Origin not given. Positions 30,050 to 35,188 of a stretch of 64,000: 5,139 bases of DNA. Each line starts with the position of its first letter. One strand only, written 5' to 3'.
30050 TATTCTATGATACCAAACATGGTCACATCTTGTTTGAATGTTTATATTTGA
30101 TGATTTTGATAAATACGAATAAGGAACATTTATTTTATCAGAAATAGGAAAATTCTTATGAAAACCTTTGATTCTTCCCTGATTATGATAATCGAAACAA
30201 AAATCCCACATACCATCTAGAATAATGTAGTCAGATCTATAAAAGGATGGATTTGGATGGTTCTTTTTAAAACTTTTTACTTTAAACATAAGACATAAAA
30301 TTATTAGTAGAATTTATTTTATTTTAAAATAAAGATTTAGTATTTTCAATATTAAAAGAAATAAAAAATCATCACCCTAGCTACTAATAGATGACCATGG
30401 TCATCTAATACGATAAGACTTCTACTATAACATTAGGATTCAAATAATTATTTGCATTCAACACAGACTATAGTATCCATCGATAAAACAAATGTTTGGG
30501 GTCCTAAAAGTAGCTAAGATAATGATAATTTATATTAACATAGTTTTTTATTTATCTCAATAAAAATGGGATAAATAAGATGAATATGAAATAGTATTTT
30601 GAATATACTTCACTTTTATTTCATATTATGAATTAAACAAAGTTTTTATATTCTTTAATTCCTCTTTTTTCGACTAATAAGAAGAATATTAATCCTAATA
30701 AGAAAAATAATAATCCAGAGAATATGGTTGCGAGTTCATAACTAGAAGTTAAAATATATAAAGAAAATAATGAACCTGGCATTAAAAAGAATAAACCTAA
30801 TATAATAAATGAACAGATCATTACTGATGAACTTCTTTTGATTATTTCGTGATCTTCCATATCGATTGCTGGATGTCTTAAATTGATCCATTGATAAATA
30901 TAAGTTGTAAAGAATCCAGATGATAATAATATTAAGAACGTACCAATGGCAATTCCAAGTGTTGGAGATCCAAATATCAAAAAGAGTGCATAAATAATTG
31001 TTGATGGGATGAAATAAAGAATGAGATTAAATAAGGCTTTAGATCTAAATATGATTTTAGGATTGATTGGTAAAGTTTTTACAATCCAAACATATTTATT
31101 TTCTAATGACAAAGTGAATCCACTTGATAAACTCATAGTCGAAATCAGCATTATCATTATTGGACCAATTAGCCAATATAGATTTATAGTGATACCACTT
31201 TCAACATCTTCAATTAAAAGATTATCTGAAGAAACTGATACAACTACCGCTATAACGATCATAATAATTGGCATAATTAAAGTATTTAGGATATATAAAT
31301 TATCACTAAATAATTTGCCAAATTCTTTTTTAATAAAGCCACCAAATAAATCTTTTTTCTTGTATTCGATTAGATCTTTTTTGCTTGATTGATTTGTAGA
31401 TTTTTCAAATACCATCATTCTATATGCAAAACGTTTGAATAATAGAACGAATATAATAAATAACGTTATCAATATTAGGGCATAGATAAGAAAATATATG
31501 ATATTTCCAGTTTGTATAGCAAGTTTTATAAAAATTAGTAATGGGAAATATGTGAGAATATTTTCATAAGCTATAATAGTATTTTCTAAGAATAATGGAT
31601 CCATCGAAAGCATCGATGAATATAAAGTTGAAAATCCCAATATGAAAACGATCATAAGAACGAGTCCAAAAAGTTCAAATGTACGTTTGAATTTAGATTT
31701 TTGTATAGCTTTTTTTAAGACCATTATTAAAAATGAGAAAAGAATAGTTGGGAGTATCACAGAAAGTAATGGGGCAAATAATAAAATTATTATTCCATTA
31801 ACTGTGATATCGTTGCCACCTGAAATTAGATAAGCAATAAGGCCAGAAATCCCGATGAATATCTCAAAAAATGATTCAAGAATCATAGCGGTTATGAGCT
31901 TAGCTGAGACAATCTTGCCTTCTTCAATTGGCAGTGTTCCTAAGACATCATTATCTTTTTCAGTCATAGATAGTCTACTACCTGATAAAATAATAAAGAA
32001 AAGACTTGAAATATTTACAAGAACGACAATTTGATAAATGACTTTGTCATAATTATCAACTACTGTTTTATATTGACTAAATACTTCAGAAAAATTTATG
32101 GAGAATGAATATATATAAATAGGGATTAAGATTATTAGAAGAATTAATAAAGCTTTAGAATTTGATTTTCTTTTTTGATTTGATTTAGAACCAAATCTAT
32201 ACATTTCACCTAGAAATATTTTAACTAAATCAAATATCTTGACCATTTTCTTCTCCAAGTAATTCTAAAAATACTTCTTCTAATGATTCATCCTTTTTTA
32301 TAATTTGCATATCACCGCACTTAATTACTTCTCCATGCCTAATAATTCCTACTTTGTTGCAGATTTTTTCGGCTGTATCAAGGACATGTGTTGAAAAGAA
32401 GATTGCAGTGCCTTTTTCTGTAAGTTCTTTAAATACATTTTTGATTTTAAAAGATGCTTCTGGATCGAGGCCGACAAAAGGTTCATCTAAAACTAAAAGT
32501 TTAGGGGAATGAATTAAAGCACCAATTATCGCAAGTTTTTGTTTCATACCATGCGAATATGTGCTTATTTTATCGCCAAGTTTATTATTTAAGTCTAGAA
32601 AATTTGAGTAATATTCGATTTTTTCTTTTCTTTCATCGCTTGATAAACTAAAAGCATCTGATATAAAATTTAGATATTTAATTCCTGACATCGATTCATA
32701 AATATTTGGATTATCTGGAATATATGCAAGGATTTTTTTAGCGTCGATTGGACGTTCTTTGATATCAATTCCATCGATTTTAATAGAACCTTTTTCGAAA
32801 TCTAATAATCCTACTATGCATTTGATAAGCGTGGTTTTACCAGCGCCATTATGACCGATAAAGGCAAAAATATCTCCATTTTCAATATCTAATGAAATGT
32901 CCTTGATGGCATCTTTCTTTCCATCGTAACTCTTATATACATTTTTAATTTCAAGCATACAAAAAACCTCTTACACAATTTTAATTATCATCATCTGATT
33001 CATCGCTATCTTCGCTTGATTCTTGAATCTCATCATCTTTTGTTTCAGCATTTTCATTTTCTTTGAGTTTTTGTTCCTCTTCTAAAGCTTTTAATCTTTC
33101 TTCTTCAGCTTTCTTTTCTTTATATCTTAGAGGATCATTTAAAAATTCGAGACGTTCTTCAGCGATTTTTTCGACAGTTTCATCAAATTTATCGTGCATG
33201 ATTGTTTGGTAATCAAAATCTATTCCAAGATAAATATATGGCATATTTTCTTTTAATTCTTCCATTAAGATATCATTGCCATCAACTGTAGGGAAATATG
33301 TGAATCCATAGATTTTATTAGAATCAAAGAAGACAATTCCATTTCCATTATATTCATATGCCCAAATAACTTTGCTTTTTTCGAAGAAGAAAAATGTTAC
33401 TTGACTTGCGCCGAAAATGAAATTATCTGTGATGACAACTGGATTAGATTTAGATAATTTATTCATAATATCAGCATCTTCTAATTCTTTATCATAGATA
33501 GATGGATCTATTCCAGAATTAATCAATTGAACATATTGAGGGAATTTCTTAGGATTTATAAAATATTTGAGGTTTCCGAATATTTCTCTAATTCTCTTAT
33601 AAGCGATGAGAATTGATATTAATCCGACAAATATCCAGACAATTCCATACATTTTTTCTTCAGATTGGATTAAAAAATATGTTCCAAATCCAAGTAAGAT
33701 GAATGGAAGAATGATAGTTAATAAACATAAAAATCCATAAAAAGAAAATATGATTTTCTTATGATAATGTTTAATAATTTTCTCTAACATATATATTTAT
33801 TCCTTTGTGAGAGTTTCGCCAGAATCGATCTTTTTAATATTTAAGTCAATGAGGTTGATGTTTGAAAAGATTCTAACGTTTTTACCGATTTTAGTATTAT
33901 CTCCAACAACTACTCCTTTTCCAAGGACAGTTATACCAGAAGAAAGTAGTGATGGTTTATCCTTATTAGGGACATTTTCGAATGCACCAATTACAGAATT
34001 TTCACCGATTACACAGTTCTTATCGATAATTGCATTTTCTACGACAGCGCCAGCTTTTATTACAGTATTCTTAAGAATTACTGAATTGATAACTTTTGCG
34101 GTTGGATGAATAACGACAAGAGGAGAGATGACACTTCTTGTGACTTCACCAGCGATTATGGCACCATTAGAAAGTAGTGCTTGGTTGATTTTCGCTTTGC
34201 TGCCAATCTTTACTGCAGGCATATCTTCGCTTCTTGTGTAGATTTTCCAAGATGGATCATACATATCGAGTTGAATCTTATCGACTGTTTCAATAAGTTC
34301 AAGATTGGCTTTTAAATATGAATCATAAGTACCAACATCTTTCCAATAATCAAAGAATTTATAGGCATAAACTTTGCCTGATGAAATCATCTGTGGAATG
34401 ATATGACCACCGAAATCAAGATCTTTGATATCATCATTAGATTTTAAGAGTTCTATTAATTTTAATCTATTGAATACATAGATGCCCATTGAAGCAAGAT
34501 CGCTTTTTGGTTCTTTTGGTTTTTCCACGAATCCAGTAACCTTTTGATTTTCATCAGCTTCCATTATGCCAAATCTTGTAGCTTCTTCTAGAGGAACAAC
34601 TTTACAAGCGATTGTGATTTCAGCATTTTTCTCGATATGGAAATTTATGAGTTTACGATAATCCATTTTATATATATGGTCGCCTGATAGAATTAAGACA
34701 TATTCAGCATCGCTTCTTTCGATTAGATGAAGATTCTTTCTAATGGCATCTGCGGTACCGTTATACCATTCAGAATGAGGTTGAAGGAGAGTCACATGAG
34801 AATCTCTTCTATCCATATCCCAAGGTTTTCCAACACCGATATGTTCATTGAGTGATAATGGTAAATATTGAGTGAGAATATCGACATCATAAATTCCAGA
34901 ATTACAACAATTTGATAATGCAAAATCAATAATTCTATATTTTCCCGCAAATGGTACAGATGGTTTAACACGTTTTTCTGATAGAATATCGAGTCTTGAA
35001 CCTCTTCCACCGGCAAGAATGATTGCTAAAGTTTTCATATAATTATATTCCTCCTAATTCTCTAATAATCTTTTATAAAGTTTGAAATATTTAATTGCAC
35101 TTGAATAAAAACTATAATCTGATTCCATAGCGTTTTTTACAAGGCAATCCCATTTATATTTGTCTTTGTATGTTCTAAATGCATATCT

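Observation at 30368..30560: Orphan ~160-nt structured RNA with its own promoter and U-tract; rod-plus-bubble (6S-RNA-like) architecture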

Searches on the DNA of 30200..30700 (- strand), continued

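Call 41: search_with_rna_model(model_id=R1, sources=[L104, L105], max_evalue=0.01, show_alignments=1)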
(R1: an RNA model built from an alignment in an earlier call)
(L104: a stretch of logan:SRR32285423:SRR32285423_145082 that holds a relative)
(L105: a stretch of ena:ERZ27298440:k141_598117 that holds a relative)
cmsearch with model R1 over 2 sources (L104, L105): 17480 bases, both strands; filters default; matches with E-value up to 0.01: 2.
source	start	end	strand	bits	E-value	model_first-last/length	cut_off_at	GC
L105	3735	3899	+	185.9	1e-45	1-165/165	no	0.3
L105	3727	3891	-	40.2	9.2e-09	1-165/165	no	0.31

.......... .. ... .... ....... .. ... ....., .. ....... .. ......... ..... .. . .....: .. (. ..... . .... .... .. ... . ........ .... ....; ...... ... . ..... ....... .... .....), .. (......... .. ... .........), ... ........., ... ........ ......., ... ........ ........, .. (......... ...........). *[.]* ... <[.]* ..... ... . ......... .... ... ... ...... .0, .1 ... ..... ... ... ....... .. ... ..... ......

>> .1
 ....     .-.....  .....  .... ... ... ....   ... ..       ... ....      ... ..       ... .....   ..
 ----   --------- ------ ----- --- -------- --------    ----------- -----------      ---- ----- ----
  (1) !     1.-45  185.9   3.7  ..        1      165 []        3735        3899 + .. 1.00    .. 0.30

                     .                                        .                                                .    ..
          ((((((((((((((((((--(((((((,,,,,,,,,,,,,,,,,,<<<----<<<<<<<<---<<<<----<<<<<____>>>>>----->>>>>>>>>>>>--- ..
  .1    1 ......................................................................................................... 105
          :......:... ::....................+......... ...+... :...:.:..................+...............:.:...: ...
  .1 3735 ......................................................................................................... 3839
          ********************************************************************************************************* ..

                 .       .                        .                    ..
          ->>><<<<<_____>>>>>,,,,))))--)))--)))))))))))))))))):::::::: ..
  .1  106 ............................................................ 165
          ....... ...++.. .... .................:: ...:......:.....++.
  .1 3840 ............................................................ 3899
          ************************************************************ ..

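Call 58: search_rna_families(source=window, start=30355, end=30535, threshold=evalue, max_evalue=10, show_alignments=0)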
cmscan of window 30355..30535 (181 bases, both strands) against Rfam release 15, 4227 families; matches with E-value up to 10: 8.
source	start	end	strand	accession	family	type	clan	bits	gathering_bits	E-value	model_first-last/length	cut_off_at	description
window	30389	30461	-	RF04342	Plastid-psbA-1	Cis-reg;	CL00153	18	54.3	3.5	1-114/114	no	Plastid-psbA-1 3UTR RNA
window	30390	30432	+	RF03095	RAGATH-17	Gene; sRNA;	-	16.9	102.3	7.1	1-96/96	no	RAGATH-17 RNA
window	30356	30407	+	RF02677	NsiR4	Gene; sRNA;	-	16.1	40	0.18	1-65/65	no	Nitrogen stress-induced RNA 4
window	30416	30469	-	RF01194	sn2903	Gene; snRNA; snoRNA; CD-box;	CL00066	15.2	50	0.56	1-91/91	no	Small nucleolar RNA sn2903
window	30365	30433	-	RF01174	snoU43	Gene; snRNA; snoRNA; CD-box;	-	14.3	45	6.8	1-79/79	no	Small nucleolar RNA U43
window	30403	30452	+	RF00200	snoZ199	Gene; snRNA; snoRNA; CD-box;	-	14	47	9.6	1-84/84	no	Small nucleolar RNA Z199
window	30355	30406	+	RF00119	C0299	Gene; sRNA;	-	11.4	40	10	19-79/79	5'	C0299 RNA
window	30386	30406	+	RF02089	CLRN1-AS1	Gene; lncRNA;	-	8.4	48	5.8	59-79/79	no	CLRN1 antisense RNA 1 conserved region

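Call 79: search_with_rna_model(model_id=R1, sources=[L090, L092, L094, L095], filters=off, max_evalue=1)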
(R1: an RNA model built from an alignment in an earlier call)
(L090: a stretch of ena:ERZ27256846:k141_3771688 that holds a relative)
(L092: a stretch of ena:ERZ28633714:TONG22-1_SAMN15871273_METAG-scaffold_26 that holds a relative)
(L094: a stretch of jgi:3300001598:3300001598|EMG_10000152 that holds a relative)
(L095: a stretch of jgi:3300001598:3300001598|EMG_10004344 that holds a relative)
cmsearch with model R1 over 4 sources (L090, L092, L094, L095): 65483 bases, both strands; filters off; matches with E-value up to 1: 31.
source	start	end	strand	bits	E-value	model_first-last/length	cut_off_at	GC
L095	319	361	-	17.7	0.018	1-165/165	no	0.21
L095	327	369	+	15.9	0.053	1-165/165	no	0.23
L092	13784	13825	+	15.8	0.056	1-165/165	no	0.29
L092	13784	13813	-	15.7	0.059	1-165/165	no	0.37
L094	13279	13328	-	15.5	0.066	1-165/165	no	0.18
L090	5416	5457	-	15.2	0.08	1-165/165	no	0.26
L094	4819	4853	-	14.8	0.098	1-165/165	no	0.23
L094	2625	2656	-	14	0.15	1-165/165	no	0.28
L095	9460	9506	-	13.7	0.19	1-165/165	no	0.21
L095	9468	9514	+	13.6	0.2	1-165/165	no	0.17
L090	7735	7781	-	13.5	0.21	1-165/165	no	0.3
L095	5326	5355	-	13.5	0.21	1-165/165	no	0.27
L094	8610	8642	+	13.5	0.21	1-165/165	no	0.21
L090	5421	5468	+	13.4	0.23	1-165/165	no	0.27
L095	1062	1091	-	13.1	0.26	1-165/165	no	0.17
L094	17960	18019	+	12.8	0.32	1-165/165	no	0.2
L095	5326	5371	+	12.8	0.32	1-165/165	no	0.22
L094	3408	3454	+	12.3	0.41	1-165/165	no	0.21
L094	13287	13336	+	12.2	0.45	1-165/165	no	0.18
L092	20996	21040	-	12.1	0.47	1-165/165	no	0.22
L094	3403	3443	-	12.1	0.48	1-165/165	no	0.24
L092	17654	17700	-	12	0.51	1-165/165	no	0.21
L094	5617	5694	-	11.7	0.61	1-165/165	no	0.28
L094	17962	18002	-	11.6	0.62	1-165/165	no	0.24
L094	13662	13697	+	11.5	0.66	1-165/165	no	0.31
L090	4102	4171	+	11.3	0.74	1-165/165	no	0.3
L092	18803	18845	-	11.3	0.77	1-165/165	no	0.16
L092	2719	2766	+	11.1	0.87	1-165/165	no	0.19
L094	17131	17176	-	10.9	0.95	1-165/165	no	0.26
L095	1501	1549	-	10.9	0.96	1-165/165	no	0.18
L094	11799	11846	+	10.9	0.97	1-165/165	no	0.23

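Call 80: search_with_rna_model(model_id=R1, source=window, filters=off, max_evalue=1)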
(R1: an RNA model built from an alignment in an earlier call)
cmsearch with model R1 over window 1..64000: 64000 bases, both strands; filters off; matches with E-value up to 1: 30.
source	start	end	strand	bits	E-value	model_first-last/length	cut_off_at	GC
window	30360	30526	-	181.8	4e-44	1-165/165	no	0.31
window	30368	30534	+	23.9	0.00048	1-165/165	no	0.31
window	46428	46462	-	16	0.046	1-165/165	no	0.23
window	46436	46470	+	15.4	0.066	1-165/165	no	0.26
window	49342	49479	+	15.4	0.067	1-165/165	no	0.35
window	888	927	+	15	0.083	1-165/165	no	0.22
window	320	355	-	13.9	0.16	1-165/165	no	0.19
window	60621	60799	+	13.9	0.16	1-165/165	no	0.31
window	39251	39288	-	13.8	0.17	1-165/165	no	0.18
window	8839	8926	-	13.3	0.23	1-165/165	no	0.26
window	26775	26865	+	13.2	0.25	1-165/165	no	0.27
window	880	919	-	12.8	0.31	1-165/165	no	0.25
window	39985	40041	+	12.8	0.31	1-165/165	no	0.28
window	17522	17553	-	12.7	0.33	1-165/165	no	0.22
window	45278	45330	+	12.6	0.35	1-165/165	no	0.19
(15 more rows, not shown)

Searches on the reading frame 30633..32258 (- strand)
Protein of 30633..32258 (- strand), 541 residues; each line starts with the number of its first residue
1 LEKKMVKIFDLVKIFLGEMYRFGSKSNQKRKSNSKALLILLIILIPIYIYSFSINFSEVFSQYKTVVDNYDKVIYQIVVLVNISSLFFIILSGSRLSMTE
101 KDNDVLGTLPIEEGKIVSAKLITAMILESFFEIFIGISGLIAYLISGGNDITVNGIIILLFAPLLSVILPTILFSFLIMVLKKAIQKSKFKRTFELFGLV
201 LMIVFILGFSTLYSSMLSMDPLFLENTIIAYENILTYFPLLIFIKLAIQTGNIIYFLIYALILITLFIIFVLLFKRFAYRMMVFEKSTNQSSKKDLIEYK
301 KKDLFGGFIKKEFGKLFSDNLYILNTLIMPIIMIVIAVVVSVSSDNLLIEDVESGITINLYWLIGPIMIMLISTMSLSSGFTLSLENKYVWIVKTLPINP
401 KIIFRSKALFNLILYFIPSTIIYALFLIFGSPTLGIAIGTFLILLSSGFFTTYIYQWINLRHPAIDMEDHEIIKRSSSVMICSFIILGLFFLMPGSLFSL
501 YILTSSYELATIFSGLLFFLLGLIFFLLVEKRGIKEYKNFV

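Call 9: search_protein_families(library=pfam, proteins=[window:30633-32258:-])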
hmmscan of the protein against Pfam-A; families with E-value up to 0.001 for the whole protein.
window:30633-32258:- (541 aa): 1 family
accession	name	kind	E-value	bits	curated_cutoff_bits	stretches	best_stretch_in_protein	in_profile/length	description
PF12730.13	ABC2_membrane_4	-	2.4e-05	24.8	27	1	37-181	17-159/179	ABC-2 family transporter protein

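Call 50: find_homologous_proteins(query=window:30633-32258:-, max_evalue=1e-20)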
Query window:30633-32258:- (541 aa): 4 proteins with E <= 1e-20 among 8000 candidates.
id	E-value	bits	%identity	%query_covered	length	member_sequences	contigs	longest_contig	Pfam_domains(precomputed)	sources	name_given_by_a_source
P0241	0.0e+0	1091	100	99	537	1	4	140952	PF09847.17,PF12730.14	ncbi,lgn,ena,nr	ncbi:hypothetical protein J6Y73_02110 [bacterium]|nr:hypothetical protein [bacterium]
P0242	4.0e-168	579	55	99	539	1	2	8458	PF16949.12,PF09847.17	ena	-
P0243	5.6e-152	525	50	99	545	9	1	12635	PF16949.12,PF09847.17,PF12730.14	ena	-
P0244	4.0e-134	467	55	80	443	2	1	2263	PF16949.12,PF09847.17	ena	-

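Call 76: find_encoding_contigs(protein=P0244, flank=3000, max_places=5)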
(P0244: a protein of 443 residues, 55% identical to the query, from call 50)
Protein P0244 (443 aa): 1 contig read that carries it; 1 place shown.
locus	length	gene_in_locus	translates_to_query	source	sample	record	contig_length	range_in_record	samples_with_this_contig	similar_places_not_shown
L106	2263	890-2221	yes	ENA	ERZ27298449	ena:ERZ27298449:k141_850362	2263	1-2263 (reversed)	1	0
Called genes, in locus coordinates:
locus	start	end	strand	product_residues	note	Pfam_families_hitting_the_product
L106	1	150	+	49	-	?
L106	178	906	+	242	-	PF13476:AAA_23 (weak), PF13175:AAA_15 (faint), PF00005:ABC_tran, PF13304:AAA_21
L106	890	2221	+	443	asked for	PF16949:ABC_tran_2, PF09847:12TM_1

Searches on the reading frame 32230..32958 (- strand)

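Call 9: search_protein_families(library=pfam, proteins=[window:32230-32958:-])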
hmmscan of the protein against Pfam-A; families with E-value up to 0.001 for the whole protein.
window:32230-32958:- (242 aa): 4 families
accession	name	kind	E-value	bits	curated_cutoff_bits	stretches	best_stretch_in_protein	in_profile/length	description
PF00005.33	ABC_tran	-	1e-28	101.1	25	1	19-161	2-136/137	ABC transporter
PF13304.12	AAA_21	-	2.9e-21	77.2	27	2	96-191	190-298/304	AAA domain, putative AbiEii toxin, Type IV TA system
PF13175.12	AAA_15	-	1.6e-06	28.4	32.1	1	18-128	14-123/374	AAA ATPase domain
PF13476.12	AAA_23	-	2.2e-05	25.6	27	1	2-72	2-64/201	AAA domain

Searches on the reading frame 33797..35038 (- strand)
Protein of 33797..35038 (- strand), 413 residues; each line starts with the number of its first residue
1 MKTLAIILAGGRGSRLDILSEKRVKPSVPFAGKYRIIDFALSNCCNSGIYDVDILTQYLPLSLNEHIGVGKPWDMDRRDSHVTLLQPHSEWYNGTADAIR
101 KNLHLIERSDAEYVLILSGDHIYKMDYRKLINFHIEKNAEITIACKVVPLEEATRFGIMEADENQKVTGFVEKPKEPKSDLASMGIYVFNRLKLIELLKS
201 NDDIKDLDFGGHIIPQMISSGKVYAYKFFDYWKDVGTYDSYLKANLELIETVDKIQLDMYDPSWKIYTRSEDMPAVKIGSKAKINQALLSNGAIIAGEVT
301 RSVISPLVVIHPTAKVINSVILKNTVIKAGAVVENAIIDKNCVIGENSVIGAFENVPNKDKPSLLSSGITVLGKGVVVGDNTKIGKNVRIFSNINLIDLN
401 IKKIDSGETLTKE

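Call 9: search_protein_families(library=pfam, proteins=[window:33797-35038:-])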
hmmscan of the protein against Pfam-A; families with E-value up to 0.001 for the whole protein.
window:33797-35038:- (413 aa): 7 families
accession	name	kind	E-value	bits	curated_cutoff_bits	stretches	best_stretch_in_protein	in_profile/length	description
PF00483.29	NTP_transferase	-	5.1e-64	216.6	21.2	1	5-248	2-242/245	Nucleotidyl transferase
PF24894.1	Hexapep_GlmU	-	3.7e-15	56.3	23.3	1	280-371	12-103/104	GlmU-like, C-terminal hexapeptide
PF00132.30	Hexapep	-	5.5e-09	35.8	27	1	318-351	1-35/36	Bacterial transferase hexapeptide (six repeats)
PF25247.1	LbH_GLGC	-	9.5e-09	35.7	27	1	326-382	75-134/135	GLGC left-handed parallel beta-helix domain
PF25084.1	LbH_EIF2B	-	7.2e-08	32.8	54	1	298-351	35-88/105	EIF2B subunit epsilon LbH domain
PF12804.13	NTP_transf_3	-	2.3e-05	25.1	27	1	5-145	1-122/160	MobA-like NTP transferase domain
PF07959.18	Fucose_pyrophosphorylase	-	0.0001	21.9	34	0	311-353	282-324/418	Fucose pyrophosphorylase domain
